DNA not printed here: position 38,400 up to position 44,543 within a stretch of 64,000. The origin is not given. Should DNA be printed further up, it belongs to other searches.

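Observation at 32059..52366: A 20-kb, three-gene operon encodes 6,735 codons of envelope-anchored giant proteins with opposite anchoring polarity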

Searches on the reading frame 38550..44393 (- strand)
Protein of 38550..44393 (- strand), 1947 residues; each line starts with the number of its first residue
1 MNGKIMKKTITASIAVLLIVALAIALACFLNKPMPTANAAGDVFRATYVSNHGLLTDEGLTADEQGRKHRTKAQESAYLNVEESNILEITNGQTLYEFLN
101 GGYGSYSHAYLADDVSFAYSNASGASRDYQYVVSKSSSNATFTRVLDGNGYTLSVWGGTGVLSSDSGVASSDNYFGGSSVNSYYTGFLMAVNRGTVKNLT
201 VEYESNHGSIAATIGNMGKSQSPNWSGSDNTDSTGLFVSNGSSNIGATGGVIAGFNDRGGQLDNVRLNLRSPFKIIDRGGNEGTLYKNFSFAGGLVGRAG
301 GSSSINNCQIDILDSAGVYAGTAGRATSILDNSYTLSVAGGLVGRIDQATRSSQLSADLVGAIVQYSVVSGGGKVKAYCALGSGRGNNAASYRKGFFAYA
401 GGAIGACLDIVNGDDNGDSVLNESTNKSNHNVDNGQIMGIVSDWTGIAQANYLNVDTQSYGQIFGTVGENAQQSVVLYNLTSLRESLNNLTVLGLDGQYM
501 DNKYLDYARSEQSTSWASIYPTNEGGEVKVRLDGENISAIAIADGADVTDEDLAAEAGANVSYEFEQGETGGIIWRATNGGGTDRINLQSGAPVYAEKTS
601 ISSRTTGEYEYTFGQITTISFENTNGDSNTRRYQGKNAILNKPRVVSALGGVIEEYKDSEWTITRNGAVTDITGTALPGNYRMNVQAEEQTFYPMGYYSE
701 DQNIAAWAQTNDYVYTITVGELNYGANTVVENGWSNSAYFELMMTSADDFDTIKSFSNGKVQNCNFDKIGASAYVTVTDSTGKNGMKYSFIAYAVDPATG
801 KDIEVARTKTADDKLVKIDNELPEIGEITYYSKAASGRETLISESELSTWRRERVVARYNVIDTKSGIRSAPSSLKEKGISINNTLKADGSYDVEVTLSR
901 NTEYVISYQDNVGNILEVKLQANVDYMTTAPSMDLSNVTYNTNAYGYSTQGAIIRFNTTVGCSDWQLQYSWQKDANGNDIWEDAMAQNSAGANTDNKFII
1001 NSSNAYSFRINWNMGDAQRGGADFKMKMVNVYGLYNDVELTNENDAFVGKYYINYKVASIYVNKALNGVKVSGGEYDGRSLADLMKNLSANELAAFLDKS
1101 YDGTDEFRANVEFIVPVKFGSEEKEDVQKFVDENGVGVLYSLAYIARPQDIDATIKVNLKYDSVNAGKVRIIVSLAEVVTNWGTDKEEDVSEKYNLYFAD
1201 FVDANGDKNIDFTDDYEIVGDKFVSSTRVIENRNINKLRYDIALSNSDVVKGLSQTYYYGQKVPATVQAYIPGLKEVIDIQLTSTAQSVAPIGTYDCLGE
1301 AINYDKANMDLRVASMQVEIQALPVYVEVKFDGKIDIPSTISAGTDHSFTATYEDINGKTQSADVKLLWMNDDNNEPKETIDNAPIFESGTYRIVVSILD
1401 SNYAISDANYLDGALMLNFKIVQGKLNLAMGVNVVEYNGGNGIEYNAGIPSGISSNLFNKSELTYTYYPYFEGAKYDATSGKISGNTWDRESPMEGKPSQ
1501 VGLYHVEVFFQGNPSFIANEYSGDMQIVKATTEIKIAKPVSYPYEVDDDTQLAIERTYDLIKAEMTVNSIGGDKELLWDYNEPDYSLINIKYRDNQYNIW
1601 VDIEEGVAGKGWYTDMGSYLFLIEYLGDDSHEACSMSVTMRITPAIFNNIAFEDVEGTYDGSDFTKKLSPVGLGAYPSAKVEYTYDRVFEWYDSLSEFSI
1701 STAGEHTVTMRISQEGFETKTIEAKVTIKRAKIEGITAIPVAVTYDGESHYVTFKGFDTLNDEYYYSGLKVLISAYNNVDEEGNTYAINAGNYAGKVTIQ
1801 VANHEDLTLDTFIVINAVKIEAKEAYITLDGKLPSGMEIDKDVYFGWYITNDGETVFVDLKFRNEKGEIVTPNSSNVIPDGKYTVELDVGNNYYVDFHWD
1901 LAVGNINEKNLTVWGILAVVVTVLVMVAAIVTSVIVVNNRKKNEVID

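Call 6: search_protein_families(library=pfam, proteins=[window:38550-44393:-], max_evalue=0.1)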
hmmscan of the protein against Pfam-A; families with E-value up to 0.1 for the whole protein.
window:38550-44393:- (1947 aa): 1 family
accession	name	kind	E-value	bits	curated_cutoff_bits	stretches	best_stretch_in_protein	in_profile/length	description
PF11866.13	DUF3386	-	0.0032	17.4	25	1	1184-1237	144-196/211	Protein of unknown function (DUF3386)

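Call 9: search_protein_families(library=ncbifam, proteins=[window:38550-44393:-], max_evalue=0.1)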
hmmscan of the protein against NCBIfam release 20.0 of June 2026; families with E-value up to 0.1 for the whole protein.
window:38550-44393:- (1947 aa): 0 families

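Call 17: search_solved_structures(query=window:38550-44393:-, max_evalue=1)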
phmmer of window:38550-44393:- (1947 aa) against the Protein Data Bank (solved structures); distinct sequences matched with E-value up to 1: 1.
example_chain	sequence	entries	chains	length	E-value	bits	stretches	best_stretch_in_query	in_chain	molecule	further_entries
3k2p_A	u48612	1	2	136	0.61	10.4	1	822-897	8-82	Reverse Transcriptase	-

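Call 29: find_homologous_proteins(query=window:38550-44393:-)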
Query window:38550-44393:- (1947 aa): 4 proteins with E <= 0.001 among 8000 candidates.
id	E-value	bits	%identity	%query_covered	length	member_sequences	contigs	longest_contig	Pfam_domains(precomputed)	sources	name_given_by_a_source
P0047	0.0e+0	3284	77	100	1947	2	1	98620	-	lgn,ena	-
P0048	0.0e+0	1801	48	100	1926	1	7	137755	-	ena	-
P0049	0.0e+0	1799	48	100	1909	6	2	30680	-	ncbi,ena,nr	ncbi:MAG: hypothetical protein K2O95_00500 [Clostridia bacterium]|nr:hypothetical protein [Clostridi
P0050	0.0e+0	1599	45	98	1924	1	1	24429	-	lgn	-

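Call 33: find_related_loci(query=A2, collection=genome_contigs, flank=10000)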
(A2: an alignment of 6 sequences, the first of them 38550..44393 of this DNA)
Query A2 (1947 aa) in genome_contigs; peptide patterns used: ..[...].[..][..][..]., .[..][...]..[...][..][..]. (x = any residue, [..] = any of these).
465 stretches matched a pattern; 8 encode a relative of the query (tblastn E <= 1e-3); 8 distinct loci.
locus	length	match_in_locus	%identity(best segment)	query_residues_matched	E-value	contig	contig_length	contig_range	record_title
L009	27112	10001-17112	73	1-1947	0e+0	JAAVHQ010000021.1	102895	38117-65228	MAG: Clostridiales bacterium isolate Mgla_MAG_0-bin_8 c_000000022400, whole genome shotgun sequence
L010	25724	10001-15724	48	1-1946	0e+0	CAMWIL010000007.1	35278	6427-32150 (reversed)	MAG TPA_asm: uncultured Clostridia bacterium isolate SRR14411269_bin.10_metawrap_v1.3_MAG genome assembly, contig: NODE.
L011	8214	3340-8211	47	1-1619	0e+0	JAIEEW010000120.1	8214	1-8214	MAG: Clostridia bacterium isolate SC0393_S7_9 SC0393_S7_9_contig_120, whole genome shotgun sequence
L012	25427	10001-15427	33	1-1946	0e+0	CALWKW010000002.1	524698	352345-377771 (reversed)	MAG: uncultured Christensenellaceae bacterium isolate BRZ_MM__bin39 genome assembly, contig: BRZ_MM__NODE_3_length_52469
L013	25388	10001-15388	32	1-1942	0e+0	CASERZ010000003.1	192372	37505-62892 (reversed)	uncultured Christensenella sp. isolate O73_L3_325325_idba_bin.69 genome assembly, contig: O73_L3_325325_idba_bin.69.fa_s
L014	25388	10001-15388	32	1-1942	0e+0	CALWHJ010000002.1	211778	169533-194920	MAG: uncultured Christensenellaceae bacterium isolate BRZ_DR__bin29 genome assembly, contig: BRZ_DR__NODE_62_length_2117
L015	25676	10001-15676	33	1-1946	0e+0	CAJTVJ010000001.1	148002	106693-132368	MAG TPA_asm: uncultured Christensenella sp. isolate MGBC114095 genome assembly, contig: MGBC114095.1, whole genome shotg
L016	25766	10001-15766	48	1-1947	0e+0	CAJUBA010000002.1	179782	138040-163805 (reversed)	MAG TPA_asm: uncultured Christensenella sp. isolate MGBC118395 genome assembly, contig: MGBC118395.2, whole genome shotg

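Call 46: search_protein_families(library=pfam, alignment_id=A1, max_evalue=1)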
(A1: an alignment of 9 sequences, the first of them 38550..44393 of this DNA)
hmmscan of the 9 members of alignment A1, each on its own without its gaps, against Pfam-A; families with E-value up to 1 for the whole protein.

A. member 1, window:38550-44393:- (1947 aa): 1 family
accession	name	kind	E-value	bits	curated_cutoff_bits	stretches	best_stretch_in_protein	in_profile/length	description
PF11866.13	DUF3386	-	0.0032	17.4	25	1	1184-1237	144-196/211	Protein of unknown function (DUF3386)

B. families by the number of members that match (of 9 scanned): 17 families
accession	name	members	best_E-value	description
PF18887.5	MBG_3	2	3.9e-19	MBG domain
PF18676.6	MBG_2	2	2.5e-06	MBG domain (YGX type)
PF17936.7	Big_6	1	0.00032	Bacterial Ig domain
PF11866.13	DUF3386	1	0.0032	Protein of unknown function (DUF3386)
PF20381.4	Rv1476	1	0.018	Membrane protein Rv1476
PF19076.6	CshA_repeat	1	0.018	Surface adhesin CshA repetitive domain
PF08308.17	PEGA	1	0.035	PEGA domain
PF20600.3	ExoX-like_C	1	0.053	Exodeoxyribonuclease X-like C-terminal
PF22349.1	Fervidolysin_SD2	1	0.058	Fervidolysin, second beta-sandwich domain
PF09816.14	EAF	1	0.12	RNA polymerase II transcription elongation factor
PF03974.18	Ecotin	1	0.13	Ecotin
PF13715.12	CarbopepD_reg_2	1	0.15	CarboxypepD_reg-like domain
PF00801.26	PKD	1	0.16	PKD domain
PF11353.13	DUF3153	1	0.46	Protein of unknown function (DUF3153)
PF18547.6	HalOD2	1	0.48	Halobacterial output domain 2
PF07581.17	Glug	1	0.54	The GLUG motif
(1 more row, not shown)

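Call 64: search_solved_structures(query=A1, max_evalue=1)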
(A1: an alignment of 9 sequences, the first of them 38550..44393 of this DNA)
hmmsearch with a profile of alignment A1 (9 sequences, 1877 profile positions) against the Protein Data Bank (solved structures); distinct sequences matched with E-value up to 1: 4.
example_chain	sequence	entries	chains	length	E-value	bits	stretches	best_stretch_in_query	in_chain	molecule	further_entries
2n59_A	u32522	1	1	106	0.37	11.2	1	150-199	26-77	Putative uncharacterized protein CsgH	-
7cvz_D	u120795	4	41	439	0.66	10.3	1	1823-1866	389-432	E1 glycoprotein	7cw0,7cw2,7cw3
9ixi_A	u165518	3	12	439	0.98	9.8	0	1827-1866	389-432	CHIKV E1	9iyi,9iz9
2xfc_A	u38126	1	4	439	0.98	9.8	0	1827-1866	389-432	E1 ENVELOPE GLYCOPROTEIN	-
